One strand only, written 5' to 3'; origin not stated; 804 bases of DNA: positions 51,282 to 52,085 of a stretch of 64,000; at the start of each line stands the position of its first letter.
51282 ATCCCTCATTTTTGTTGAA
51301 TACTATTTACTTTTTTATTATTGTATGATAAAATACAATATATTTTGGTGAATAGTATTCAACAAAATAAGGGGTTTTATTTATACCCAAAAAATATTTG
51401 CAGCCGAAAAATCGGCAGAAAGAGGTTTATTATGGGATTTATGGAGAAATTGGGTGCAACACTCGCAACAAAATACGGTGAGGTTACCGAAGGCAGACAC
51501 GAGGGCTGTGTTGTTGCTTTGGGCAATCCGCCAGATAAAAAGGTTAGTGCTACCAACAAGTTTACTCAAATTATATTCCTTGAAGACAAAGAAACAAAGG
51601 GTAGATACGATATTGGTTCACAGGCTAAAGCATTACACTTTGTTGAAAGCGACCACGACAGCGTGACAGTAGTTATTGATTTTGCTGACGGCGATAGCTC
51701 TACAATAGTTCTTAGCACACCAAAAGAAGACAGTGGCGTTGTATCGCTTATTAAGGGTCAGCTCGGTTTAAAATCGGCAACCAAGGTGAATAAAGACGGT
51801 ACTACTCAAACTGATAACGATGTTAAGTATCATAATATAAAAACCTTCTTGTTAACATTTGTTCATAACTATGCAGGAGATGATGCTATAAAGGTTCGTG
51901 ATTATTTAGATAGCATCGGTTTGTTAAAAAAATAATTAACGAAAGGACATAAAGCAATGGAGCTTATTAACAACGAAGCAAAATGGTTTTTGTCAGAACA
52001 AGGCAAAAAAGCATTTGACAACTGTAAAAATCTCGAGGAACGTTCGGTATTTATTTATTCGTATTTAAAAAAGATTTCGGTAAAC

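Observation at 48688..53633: Terminator-bounded ~4.9 kb island of seven regulatory and orphan genes with no named system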

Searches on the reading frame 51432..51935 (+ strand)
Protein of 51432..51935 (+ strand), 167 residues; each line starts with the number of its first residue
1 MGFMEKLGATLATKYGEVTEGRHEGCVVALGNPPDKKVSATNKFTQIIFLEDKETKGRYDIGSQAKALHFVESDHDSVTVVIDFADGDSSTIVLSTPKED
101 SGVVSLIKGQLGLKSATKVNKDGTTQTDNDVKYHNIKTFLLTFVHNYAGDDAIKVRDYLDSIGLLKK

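Call 4: search_protein_families(library=pfam, proteins=[window:51432-51935:+], max_evalue=0.1)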
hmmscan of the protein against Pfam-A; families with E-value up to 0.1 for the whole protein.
window:51432-51935:+ (167 aa): 0 families

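Call 5: search_protein_families(library=padloc, proteins=[window:51432-51935:+], max_evalue=0.1)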
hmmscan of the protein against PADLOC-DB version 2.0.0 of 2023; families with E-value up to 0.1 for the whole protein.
window:51432-51935:+ (167 aa): 0 families

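Call 6: search_protein_families(library=phrogs, proteins=[window:51432-51935:+], max_evalue=0.1)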
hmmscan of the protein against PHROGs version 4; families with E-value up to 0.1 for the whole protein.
window:51432-51935:+ (167 aa): 0 families

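Call 7: search_protein_families(library=ncbifam, proteins=[window:51432-51935:+], max_evalue=0.1)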
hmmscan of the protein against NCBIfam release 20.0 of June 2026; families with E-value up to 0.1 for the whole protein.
window:51432-51935:+ (167 aa): 0 families

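Call 24: find_homologous_proteins(query=window:51432-51935:+)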
Query window:51432-51935:+ (167 aa): 61 proteins with E <= 0.001 among 102 candidates.
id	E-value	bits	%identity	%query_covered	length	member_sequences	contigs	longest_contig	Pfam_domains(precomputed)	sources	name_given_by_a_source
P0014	1.1e-101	355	99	100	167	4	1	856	-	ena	-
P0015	1.3e-78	280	77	99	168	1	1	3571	-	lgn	-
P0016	1.5e-71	257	72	99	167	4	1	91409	-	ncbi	-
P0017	1.1e-68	248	68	99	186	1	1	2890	-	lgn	-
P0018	6.5e-57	210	63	98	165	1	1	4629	-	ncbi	-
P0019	4.2e-52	194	65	84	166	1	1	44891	-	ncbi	-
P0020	3.9e-31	126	48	91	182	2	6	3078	-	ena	-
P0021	9.4e-31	125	46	97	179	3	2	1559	-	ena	-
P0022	1.3e-30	124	47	91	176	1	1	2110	-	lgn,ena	-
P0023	1.7e-30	124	45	99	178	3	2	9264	-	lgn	-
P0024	3.0e-30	123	50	86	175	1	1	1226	-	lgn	-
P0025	3.2e-30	123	47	91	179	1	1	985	-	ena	-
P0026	4.2e-29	119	44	95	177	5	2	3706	-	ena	-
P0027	4.8e-29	119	43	99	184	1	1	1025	-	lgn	-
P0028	7.2e-29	119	48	91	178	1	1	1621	-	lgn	-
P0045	8.0e-25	105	41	99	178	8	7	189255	-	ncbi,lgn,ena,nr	ncbi:MAG: hypothetical protein IJE02_02670 [Clostridia bacterium]|nr:hypothetical protein [Clostridi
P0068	1.9e-21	94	39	99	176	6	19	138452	-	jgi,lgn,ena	-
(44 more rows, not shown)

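Call 26: find_encoding_contigs(protein=P0045, flank=8000, max_places=4)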
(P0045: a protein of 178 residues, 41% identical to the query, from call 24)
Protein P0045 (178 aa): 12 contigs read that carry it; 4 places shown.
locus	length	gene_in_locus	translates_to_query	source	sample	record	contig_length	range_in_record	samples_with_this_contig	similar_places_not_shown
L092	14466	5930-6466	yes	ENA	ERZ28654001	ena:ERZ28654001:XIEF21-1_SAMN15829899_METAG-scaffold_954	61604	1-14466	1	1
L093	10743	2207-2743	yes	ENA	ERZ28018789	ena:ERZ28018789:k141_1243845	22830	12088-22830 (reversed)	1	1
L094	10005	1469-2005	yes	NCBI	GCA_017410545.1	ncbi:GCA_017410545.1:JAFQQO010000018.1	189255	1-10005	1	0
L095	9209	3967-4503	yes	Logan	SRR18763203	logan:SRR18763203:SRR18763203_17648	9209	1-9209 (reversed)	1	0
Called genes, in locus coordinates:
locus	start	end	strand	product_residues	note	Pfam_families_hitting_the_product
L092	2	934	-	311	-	?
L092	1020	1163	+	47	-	-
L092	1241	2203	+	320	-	PF16927:HisKA_7TM, PF00196:GerE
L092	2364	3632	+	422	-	PF00999:Na_H_Exchanger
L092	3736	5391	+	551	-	PF04542:Sigma70_r2, PF08281:Sigma70_r4_2, PF13306:LRR_5 (weak)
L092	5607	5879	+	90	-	PF08765:Mor, PF13518:HTH_28 (faint)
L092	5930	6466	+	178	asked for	-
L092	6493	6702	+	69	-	-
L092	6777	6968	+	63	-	-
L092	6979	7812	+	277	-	-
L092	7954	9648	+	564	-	PF13676:TIR_2, PF02368:Big_2, PF26918:Ig_Eae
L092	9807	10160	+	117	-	PF02452:PemK_toxin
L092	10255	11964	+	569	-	PF02878:PGM_PMM_I, PF02879:PGM_PMM_II, PF02880:PGM_PMM_III, PF00408:PGM_PMM_IV (weak)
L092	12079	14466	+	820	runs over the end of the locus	PF00403:HMA, PF00122:E1-E2_ATPase, PF00702:Hydrolase, PF00403:HMA (weak)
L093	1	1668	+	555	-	?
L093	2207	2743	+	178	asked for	-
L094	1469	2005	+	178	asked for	-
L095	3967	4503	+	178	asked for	-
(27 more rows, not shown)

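Call 27: find_encoding_contigs(protein=P0068, flank=8000, max_places=5)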
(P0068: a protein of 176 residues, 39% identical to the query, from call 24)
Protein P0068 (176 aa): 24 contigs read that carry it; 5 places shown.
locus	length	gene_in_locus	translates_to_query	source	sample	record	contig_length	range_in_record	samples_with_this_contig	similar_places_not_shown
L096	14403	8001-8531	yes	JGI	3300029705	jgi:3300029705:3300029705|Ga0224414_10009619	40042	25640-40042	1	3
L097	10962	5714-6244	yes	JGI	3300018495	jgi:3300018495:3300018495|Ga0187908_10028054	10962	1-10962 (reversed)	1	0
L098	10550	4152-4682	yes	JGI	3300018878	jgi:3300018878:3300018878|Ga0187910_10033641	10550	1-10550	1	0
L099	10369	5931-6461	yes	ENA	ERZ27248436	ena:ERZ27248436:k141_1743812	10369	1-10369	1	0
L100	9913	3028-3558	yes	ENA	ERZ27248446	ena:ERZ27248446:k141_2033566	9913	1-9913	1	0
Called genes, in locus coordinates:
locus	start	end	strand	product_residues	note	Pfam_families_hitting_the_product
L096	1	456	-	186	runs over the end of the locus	PF01928:CYTH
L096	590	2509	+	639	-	PF07228:SpoIIE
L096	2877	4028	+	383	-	PF00768:Peptidase_S11, PF13354:Beta-lactamase2, PF07943:PBP5_C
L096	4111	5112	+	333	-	PF02540:NAD_synthase (weak), PF01171:ATP_bind_3 (faint), PF03054:tRNA_Me_trans (faint), PF00958:GMP_synt_C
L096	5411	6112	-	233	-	PF00069:Pkinase, PF07714:PK_Tyr_Ser-Thr, PF03109:ABC1 (weak)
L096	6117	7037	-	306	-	-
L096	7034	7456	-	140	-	-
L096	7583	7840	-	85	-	PF01381:HTH_3 (weak)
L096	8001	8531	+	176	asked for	-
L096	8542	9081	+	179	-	-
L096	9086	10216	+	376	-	-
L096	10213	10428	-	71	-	-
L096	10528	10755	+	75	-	-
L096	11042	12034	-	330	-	PF02661:Fic, PF21247:Fic-like_C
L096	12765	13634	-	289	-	PF01263:Aldose_epim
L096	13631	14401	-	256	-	?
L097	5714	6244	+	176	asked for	-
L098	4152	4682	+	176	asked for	-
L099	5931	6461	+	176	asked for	-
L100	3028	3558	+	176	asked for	-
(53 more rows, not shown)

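Call 34: search_solved_structures(query=A2, max_evalue=10)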
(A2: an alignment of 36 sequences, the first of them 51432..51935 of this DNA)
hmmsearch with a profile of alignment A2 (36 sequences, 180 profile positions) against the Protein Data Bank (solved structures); distinct sequences matched with E-value up to 10: 10.
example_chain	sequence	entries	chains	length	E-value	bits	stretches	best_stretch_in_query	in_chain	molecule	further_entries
5z7d_A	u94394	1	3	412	0.031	17.4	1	127-169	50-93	Interferon-activable protein 204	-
4l5r_C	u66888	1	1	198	0.058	16.5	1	123-168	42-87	Interferon-activable protein 202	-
4l5q_A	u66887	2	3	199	0.059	16.5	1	123-168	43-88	Interferon-activable protein 202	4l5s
4lnq_A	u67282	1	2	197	0.063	16.4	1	123-168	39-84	Interferon-activable protein 202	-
6oe9_A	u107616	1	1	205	0.17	15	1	126-169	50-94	Interferon-activable protein 204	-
5yzp_A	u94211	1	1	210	0.18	14.9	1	126-169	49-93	Ifi204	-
4ga3_A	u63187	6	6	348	1.4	12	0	36-70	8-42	Farnesyl pyrophosphate synthase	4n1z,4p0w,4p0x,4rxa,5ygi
4p0v_A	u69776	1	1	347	1.4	12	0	36-70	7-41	Farnesyl pyrophosphate synthase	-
3rye_A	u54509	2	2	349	1.4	12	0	36-70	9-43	Farnesyl pyrophosphate synthase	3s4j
2f7m_F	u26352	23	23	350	1.4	12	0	36-70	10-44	Farnesyl Diphosphate Synthase | FARNESYL PYROPHOSPHATE SYNTHASE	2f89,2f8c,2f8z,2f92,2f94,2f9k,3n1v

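Call 38: predict_structure(alignment_id=A2)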
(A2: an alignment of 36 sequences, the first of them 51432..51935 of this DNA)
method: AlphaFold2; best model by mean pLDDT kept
length: 167 residues; sequences in the alignment: 36
mean_pLDDT: 81.6   pTM: 0.78
mean pLDDT of the five models: 81.6, 79.5, 79.1, 78.2, 77.6
residues with pLDDT >= 90: 88; 70-90: 36; 50-70: 30; < 50: 13
segments of 3 or more residues with pLDDT < 50: 1-10, 100-102
pLDDT, mean of each block of 10 residues (from residue 1): 41 85 95 70 86 90 96 94 97 81 53 64 77 91 93 94 80
secondary structure, 60 per line:
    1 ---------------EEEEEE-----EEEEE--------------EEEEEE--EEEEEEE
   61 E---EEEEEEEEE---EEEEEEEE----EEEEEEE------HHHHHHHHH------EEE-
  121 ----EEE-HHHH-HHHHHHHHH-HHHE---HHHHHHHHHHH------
elements in order: E16-21 E27-31 E46-51 E54-61 E65-73 E77-84 E89-95 H102-110 E117-119 E125-127 H129-132 H134-142 H151-161
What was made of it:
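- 51432..51935 (+): orf167, a soluble protein with a PH-like beta-sandwich, C-terminal helices and a highly conserved N-terminus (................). AF2 pLDDT 81.6 and pTM 0.78 (call 38).
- On PH-domain superfold (for orf167): The AF2 model has seven strands followed by helices (call 38).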

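Call 41: fold_search(model_id=the predicted structure, library=pdb)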
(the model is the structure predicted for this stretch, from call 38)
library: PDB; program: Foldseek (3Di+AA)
matches with E <= 10: 1380; with E <= 0.001: 0
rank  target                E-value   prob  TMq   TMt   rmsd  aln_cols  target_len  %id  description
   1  3pvl_A                9.3e-03  0.99  0.34  0.11  14.8       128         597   12  Structure of myosin VIIa MyTH4-FERM-SH3 in complex with the CEN1 of Sans (released 2011-03-02)
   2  7bul_MODEL_1_A        1.0e-02  0.90  0.29  0.30  12.0       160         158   10  Solution structure of the tandem PH and BSD1 domains of TFIIH p62 (released 2020-12-30)
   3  3tvv_B                1.1e-02  0.95  0.35  0.27   6.7       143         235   12  Structure of the tandem PH domains of Rtt106 (residues 68-315) (released 2012-02-01)
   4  4wj7_D                1.5e-02  0.84  0.24  0.31  13.1        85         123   16  CCM2 PTB domain in complex with KRIT1 NPxY/F3 (released 2014-12-24)
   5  3to1_B                1.6e-02  0.98  0.40  0.33   6.1       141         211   14  Two surfaces on Rtt106 mediate histone binding and chaperone activity (released 2011-12-21)
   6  9pvg_C                1.8e-02  0.66  0.24  0.28  13.6       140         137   14  Co-crystal structure of two CCM2 PTB domains bound to a KRIT1 peptide encompassing NPxF2 and NPxF3 (released 2026-01-28)
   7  6thl_A                2.0e-02  0.96  0.36  0.29   6.1       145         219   13  Crystal structure of the complex between RTT106 and BCD1 (released 2020-12-02)
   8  9pvg_D                2.2e-02  0.66  0.24  0.28  13.6       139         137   14  Co-crystal structure of two CCM2 PTB domains bound to a KRIT1 peptide encompassing NPxF2 and NPxF3 (released 2026-01-28)
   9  3to1_A                2.5e-02  0.99  0.26  0.21   8.7        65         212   15  Two surfaces on Rtt106 mediate histone binding and chaperone activity (released 2011-12-21)
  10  3gyp                  2.6e-02  0.96  0.39  0.31   6.0       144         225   13  Rtt106p (released 2009-12-08)
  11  8qx8_A                2.9e-02  0.28  0.19  0.05  17.3       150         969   13  Endosomal membrane tethering complex CORVET (released 2024-07-03)
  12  4uqx                  3.3e-02  0.54  0.23  0.16  12.2       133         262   12  Coevolution of the ATPase ClpV, the TssB-TssC Sheath and the Accessory HsiE Protein Distinguishes Two Type VI Secretion  (released 2014-10-22)
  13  9pvg_A                3.7e-02  0.66  0.25  0.31  13.6       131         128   14  Co-crystal structure of two CCM2 PTB domains bound to a KRIT1 peptide encompassing NPxF2 and NPxF3 (released 2026-01-28)
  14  7xti_k                3.9e-02  0.84  0.27  0.12  10.2       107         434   10  RNA polymerase II elongation complex transcribing a nucleosome (EC58hex) (released 2022-10-12)
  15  4wj7_C                3.9e-02  0.41  0.21  0.26  13.8       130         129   15  CCM2 PTB domain in complex with KRIT1 NPxY/F3 (released 2014-12-24)
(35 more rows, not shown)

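Call 56: search_protein_families(library=pfam, alignment_id=A2, max_evalue=0.05)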
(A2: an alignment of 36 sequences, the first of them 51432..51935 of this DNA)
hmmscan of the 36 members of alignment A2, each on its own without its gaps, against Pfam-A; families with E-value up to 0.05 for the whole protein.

A. member 1, window:51432-51935:+ (167 aa): 0 families

B. families by the number of members that match (of 36 scanned): 9 families
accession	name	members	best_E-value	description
PF22414.1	Hia_Tpr_ring_dom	1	0.00098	Trimeric autotransporter adhesin, Trp ring domain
PF20579.4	LapA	1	0.0017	LapA domain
PF09824.15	ArsR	1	0.0093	ArsR transcriptional regulator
PF12079.13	DUF3558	1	0.013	Protein of unknown function (DUF3558)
PF12099.14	DUF3575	1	0.018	Protein of unknown function (DUF3575)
PF25070.2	DUF7794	1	0.021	Domain of unknown function (DUF7794)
PF22919.1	ATP-synt_VA_C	1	0.022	C-terminal domain of V and A type ATP synthase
PF18069.6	DR2241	1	0.033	DR2241 stabilising domain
PF24040.1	DUF7349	1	0.034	Domain of unknown function (DUF7349)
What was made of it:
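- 51432..51935 (+): No Pfam or PDB sequence hit (calls 34, 56).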

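Call 79: search_dna_similar(query=window:51432-51935:+, collection=phages, mode=protein, max_evalue=0.001, max_rows=10)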
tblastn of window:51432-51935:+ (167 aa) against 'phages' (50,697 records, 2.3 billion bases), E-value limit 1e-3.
No match.

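Call 84: search_protein_families(library=pfam, proteins=[L092:6493-6702:+, L092:6970-7812:+, L092:6777-6968:+], max_evalue=0.01)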
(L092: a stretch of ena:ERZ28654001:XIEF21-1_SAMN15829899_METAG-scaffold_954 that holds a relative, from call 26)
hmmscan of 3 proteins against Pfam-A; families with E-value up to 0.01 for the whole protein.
L092:6493-6702:+ (69 aa): 0 families

L092:6970-7812:+ (280 aa): 0 families

L092:6777-6968:+ (63 aa): 0 families

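Call 88: search_protein_families(library=padloc, proteins=[L096:11042-12034:-, L092:7954-9648:+], max_evalue=0.001)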
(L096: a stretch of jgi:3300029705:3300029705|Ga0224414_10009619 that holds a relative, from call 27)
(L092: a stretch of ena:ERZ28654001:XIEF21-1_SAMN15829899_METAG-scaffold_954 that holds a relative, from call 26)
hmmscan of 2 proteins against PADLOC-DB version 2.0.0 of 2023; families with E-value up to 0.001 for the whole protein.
L096:11042-12034:- (330 aa): 9 families
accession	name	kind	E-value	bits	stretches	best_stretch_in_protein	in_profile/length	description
PDLC03963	SoFic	-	3.2e-36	123.5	1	8-312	18-337/361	-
PDLC04966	PDC-S24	-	1.8e-16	58.1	1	133-226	270-365/497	-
PDLC04840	PDC-S04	-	3.4e-16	57.7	1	46-194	13-169/227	-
PDLC04836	PDC-S04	-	1.3e-14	52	1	33-231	14-214/244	-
PDLC04839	PDC-S04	-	4.7e-13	47.3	1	78-229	36-186/205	-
PDLC04837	PDC-S04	-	7.3e-13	46.3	1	42-246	23-224/234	-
PDLC04841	PDC-S04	-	7.9e-07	27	1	82-235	120-259/292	-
PDLC04842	PDC-S04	-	2.3e-06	25.5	1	73-231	13-157/202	-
PDLC04838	PDC-S04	-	5.7e-05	21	1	91-203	54-166/209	-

L092:7954-9648:+ (564 aa): 2 families
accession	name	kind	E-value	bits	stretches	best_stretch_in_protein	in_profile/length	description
PDLC05062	PDC-S66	-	4.6e-07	27.6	1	105-264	95-246/282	-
PDLC00417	ThsB1|ThsB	-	0.00067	17.3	1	142-280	154-280/303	TIR-like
